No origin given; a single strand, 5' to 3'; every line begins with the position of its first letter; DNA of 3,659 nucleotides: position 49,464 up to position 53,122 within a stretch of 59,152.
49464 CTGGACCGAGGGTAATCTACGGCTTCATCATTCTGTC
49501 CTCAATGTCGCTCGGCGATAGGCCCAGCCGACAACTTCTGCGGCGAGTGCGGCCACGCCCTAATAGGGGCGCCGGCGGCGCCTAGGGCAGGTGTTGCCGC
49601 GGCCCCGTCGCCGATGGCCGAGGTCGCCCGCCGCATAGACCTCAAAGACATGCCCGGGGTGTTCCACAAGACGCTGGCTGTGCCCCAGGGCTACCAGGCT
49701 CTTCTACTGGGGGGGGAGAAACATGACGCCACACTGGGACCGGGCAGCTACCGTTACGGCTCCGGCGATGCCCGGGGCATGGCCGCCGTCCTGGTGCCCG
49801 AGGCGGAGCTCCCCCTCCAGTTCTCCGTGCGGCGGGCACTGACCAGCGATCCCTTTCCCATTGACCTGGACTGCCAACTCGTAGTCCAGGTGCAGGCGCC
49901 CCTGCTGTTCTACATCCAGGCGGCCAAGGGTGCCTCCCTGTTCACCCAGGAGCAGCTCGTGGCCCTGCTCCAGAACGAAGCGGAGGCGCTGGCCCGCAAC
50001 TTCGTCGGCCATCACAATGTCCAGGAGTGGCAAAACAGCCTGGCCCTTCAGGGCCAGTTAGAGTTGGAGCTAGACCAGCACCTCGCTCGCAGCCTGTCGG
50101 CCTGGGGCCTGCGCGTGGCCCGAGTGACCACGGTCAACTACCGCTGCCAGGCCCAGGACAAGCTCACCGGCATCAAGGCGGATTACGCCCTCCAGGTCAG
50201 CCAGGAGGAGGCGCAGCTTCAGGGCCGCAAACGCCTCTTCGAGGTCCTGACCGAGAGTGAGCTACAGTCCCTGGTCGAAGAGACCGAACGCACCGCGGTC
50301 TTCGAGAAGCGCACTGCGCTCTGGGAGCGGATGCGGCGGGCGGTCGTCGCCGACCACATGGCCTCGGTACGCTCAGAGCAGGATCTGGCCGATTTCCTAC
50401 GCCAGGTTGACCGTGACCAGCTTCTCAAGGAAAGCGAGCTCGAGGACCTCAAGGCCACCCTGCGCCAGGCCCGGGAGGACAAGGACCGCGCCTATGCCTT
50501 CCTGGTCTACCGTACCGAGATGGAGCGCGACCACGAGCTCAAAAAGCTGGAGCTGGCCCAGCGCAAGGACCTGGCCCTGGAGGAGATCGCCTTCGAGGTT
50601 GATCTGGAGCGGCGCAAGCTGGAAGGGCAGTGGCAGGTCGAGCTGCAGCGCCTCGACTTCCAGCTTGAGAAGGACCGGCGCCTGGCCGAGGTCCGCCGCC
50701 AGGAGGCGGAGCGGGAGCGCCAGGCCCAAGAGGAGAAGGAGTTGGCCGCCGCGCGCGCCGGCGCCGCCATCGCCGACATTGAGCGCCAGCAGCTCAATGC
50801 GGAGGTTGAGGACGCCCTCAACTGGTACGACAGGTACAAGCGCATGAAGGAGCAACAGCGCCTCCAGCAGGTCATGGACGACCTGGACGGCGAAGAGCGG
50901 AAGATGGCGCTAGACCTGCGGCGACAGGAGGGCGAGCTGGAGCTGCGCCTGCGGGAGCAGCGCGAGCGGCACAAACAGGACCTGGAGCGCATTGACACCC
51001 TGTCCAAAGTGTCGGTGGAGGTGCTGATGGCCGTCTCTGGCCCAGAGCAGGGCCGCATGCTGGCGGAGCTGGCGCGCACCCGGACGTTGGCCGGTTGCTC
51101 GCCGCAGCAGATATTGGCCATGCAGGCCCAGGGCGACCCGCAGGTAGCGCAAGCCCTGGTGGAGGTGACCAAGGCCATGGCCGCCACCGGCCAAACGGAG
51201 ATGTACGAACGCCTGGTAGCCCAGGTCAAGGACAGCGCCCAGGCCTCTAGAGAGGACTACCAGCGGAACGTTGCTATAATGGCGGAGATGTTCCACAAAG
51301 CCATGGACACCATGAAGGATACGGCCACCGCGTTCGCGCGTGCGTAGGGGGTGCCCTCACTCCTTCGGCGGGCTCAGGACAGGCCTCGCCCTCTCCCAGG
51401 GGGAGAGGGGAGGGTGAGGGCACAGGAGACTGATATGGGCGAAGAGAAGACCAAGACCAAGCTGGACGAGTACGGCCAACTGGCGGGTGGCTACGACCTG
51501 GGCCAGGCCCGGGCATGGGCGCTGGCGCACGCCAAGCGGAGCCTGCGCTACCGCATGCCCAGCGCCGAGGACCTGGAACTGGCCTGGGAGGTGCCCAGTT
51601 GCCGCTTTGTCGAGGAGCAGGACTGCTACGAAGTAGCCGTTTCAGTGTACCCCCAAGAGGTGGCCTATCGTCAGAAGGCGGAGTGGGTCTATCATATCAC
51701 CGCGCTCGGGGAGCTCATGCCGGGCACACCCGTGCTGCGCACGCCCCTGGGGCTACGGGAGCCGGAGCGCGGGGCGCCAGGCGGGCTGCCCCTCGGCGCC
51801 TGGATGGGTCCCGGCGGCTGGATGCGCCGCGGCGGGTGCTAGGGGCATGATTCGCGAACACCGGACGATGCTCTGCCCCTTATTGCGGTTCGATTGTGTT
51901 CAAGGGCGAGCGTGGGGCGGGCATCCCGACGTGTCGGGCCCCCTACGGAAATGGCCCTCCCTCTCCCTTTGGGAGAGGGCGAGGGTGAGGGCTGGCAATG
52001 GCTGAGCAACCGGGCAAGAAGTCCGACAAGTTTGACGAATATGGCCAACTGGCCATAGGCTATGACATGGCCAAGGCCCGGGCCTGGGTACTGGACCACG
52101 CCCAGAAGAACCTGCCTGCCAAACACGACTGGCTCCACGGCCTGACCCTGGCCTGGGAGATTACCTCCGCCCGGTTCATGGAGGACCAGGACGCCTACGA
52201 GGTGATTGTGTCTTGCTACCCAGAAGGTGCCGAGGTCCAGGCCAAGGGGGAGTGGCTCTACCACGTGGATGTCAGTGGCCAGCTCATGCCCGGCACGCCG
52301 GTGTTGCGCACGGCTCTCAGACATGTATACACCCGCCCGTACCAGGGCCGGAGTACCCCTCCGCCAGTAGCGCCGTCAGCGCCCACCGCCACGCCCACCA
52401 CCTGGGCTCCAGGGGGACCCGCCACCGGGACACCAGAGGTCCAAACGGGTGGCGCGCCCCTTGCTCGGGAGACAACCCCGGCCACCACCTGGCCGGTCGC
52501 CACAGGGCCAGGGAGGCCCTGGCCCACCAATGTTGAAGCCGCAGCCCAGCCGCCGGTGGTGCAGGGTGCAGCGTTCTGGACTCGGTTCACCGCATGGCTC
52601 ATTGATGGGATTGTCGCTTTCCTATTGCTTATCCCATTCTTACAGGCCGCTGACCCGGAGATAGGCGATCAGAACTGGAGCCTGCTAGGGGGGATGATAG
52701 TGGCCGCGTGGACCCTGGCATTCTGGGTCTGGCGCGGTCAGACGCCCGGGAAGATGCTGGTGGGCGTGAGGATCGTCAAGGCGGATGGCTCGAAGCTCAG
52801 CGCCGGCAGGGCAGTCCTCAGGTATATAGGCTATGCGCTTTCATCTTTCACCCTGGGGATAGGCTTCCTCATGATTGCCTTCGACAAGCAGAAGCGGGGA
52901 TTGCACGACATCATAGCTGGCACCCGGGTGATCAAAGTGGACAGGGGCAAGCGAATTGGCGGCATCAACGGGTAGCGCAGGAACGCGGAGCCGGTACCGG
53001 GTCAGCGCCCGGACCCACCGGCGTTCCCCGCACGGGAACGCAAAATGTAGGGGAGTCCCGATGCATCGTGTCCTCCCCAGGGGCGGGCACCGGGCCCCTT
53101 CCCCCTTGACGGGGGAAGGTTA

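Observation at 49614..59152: Tandemly amplified array of SPFH-like coiled-coil proteins interleaved with a novel small-protein family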

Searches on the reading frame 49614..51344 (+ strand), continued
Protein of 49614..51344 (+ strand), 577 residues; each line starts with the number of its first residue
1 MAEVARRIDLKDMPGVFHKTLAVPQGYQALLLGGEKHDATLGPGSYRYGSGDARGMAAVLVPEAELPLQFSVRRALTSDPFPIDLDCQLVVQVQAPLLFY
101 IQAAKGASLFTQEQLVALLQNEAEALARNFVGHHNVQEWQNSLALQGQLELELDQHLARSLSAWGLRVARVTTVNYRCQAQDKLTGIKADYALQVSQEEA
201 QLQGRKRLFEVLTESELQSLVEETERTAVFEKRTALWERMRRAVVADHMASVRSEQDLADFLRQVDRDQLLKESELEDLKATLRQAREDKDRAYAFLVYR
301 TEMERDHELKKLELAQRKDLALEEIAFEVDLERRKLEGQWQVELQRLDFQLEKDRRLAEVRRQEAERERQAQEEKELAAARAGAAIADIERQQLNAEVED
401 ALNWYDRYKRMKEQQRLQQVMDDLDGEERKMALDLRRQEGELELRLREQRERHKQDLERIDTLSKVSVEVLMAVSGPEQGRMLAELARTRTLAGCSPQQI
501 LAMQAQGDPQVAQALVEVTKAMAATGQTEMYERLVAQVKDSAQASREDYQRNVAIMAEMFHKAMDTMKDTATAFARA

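Call 69: find_encoding_contigs(protein=P0065, flank=10000, max_places=1)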
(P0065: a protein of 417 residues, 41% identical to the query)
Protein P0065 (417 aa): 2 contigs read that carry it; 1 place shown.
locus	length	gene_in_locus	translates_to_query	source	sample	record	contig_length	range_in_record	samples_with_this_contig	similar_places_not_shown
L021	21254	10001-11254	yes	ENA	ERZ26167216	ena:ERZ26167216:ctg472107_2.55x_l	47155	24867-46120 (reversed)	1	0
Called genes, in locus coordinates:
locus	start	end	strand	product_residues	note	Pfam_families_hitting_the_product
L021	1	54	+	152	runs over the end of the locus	PF00731:AIRC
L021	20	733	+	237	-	-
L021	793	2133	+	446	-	PF00206:Lyase_1, PF10397:ADSL_C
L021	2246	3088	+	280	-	PF01259:SAICAR_synt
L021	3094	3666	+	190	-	-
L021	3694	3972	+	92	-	PF02700:PurS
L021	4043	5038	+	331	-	PF25852:DUF6242_C (faint), PF15902:Sortilin-Vps10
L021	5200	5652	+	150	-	PF01047:MarR (weak)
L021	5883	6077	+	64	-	-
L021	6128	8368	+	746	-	PF03176:MMPL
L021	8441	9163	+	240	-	PF01370:Epimerase, PF04321:RmlD_sub_bind (faint), PF05368:NmrA, PF13460:NAD_binding_10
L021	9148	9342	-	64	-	-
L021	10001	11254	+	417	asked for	-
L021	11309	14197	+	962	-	PF04151:PPC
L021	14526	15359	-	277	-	PF14464:Prok-JAB (weak)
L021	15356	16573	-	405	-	PF00899:ThiF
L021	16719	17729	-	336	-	PF26395:E2-CBASS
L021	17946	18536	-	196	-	PF14345:GDYXXLXY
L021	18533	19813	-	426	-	PF09925:DUF2157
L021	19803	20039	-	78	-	-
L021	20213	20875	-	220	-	-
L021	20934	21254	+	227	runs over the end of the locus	-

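Call 70: search_protein_families(library=padloc, proteins=[L013:9971-12415:+, L013:12637-14193:+, L013:14236-16173:+, L013:16514-17410:+, L013:18666-19964:+, L014:7169-9649:+], max_evalue=0.01)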
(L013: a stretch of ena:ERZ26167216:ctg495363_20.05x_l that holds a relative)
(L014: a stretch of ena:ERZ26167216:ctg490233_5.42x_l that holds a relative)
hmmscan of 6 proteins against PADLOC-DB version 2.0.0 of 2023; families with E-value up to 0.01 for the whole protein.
L013:9971-12415:+ (815 aa): 2 families
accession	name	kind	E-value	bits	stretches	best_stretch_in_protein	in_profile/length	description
PDLC00734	PycC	-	1.8e-08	31.9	1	541-748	95-295/374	Pycsar cyclase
PDLC02367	PycC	-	0.0016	15.9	1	651-724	44-120/226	-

L013:12637-14193:+ (519 aa): 0 families

L013:14236-16173:+ (646 aa): 0 families

L013:16514-17410:+ (299 aa): 0 families

L013:18666-19964:+ (433 aa): 0 families

L014:7169-9649:+ (827 aa): 79 families (the best 25 are shown)
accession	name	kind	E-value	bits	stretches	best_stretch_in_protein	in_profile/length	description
PDLC03859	LmuB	-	1.9e-25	88.1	1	1-626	3-595/611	-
PDLC04135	mad3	-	4.6e-19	67.2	1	2-622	1-329/374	mads_3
PDLC03863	LmuB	-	3.8e-14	50.3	2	187-374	205-381/610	-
PDLC00271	PtuA1|PtuA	-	1.3e-13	49.3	1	1-91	1-89/421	AAA ATPase domain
PDLC00284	PtuA1|PtuA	-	2e-12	44.7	1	2-95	61-156/545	AAA ATPase domain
PDLC02913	ATPase_I-A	-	2.4e-11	41.5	1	2-90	53-139/508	-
PDLC03861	LmuB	-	3.8e-11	39.7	1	25-87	233-292/1213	-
PDLC00299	PtuA1|PtuA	-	1.5e-10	38.6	1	2-95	54-148/535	AAA ATPase domain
PDLC03865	LmuB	-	2e-10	37.6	1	26-56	34-64/1007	-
PDLC00298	PtuA1|PtuA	-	2.5e-10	38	1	1-63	1-63/423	AAA ATPase domain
PDLC00278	PtuA1|PtuA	-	3e-09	34.7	1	1-57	1-57/436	AAA ATPase domain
PDLC02981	AriAB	-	5.9e-09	33.2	1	1-47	1-47/694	-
PDLC00305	PtuA1|PtuA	-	1e-08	33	1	1-52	1-52/392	AAA ATPase domain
PDLC00311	PtuA1|PtuA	-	2.3e-08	31.5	1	1-58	1-58/455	AAA ATPase domain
PDLC00269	PtuA1|PtuA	-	4.4e-08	30.8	1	1-51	1-60/446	AAA ATPase domain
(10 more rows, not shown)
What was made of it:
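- L014 has a LmuB-like SMC ATPase (E 1.9e-25, call 70). The clade-B cyclase gives a weak PycC match (1.8e-8, call 70).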

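Call 71: search_protein_families(library=pfam, proteins=[L013:9971-12415:+, L013:12637-14193:+, L013:14236-16173:+, L013:16514-17410:+], max_evalue=0.01)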
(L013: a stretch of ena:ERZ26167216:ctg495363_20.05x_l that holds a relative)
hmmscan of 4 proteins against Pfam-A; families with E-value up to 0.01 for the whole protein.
L013:9971-12415:+ (815 aa): 2 families
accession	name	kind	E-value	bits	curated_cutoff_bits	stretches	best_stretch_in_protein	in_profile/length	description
PF00211.25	Guanylate_cyc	-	9.2e-19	68.2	21.9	1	646-803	4-173/183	Adenylate and Guanylate cyclase catalytic domain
PF01145.31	Band_7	-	9.4e-05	23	23.6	1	73-257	2-170/176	SPFH domain / Band 7 family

L013:12637-14193:+ (519 aa): 0 families

L013:14236-16173:+ (646 aa): 0 families

L013:16514-17410:+ (299 aa): 0 families
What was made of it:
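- Its Pfam Guanylate_cyc match is 9e-19 (call 71).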

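Call 86: find_related_loci(query=A5, collection=viral_contigs, flank=8000)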
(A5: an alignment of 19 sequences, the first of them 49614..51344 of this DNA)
Query A5 (577 aa) in viral_contigs; peptide patterns used: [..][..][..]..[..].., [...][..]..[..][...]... (x = any residue, [..] = any of these).
275 stretches matched a pattern, but none encodes a relative of the query by tblastn (E <= 1e-3).

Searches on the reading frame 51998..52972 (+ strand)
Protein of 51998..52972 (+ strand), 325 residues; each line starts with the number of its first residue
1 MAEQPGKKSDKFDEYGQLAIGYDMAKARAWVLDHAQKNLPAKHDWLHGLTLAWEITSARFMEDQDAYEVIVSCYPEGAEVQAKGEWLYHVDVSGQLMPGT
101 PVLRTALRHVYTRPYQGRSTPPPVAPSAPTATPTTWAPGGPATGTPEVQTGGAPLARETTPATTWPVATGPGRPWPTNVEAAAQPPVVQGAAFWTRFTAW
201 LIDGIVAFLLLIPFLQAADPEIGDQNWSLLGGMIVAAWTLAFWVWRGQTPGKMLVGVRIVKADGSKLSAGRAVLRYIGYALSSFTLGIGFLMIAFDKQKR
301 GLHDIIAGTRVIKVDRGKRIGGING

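Call 6: search_protein_families(library=pfam, proteins=[window:51998-52972:+], max_evalue=1)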
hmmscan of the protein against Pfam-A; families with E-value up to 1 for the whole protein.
window:51998-52972:+ (325 aa): 1 family
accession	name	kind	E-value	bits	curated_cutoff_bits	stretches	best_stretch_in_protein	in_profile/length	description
PF06271.18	RDD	-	8.4e-25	88.1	24.1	1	191-308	2-137/137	RDD family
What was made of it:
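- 51998..52975 (+): S2: the S N-domain (51998-52321), a Pro/Thr-rich linker, and an RDD membrane domain (aa 191-308, 52568-52921). Pfam RDD E 8.4e-25 (call 6).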

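Call 10: search_protein_families(library=ncbifam, proteins=[window:51998-52972:+], max_evalue=1)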
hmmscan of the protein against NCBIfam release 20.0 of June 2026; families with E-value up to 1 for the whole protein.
window:51998-52972:+ (325 aa): 1 family
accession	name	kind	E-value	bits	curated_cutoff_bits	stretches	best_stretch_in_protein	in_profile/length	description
NF040984.1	BimA_first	exception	0.046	12.7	800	1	115-185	218-284/517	trimeric autotransporter actin-nucleating factor BimA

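Call 11: search_protein_families(library=padloc, proteins=[window:51998-52972:+], max_evalue=1)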
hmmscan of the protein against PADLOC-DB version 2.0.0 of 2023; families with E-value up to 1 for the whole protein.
window:51998-52972:+ (325 aa): 1 family
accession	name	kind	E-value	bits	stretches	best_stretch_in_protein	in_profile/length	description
PDLC04051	PD-T4-6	-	1.6e-05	22.1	1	247-313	404-472/476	-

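Call 12: search_protein_families(library=phrogs, proteins=[window:51998-52972:+], max_evalue=1)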
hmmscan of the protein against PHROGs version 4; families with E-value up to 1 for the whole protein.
window:51998-52972:+ (325 aa): 0 families
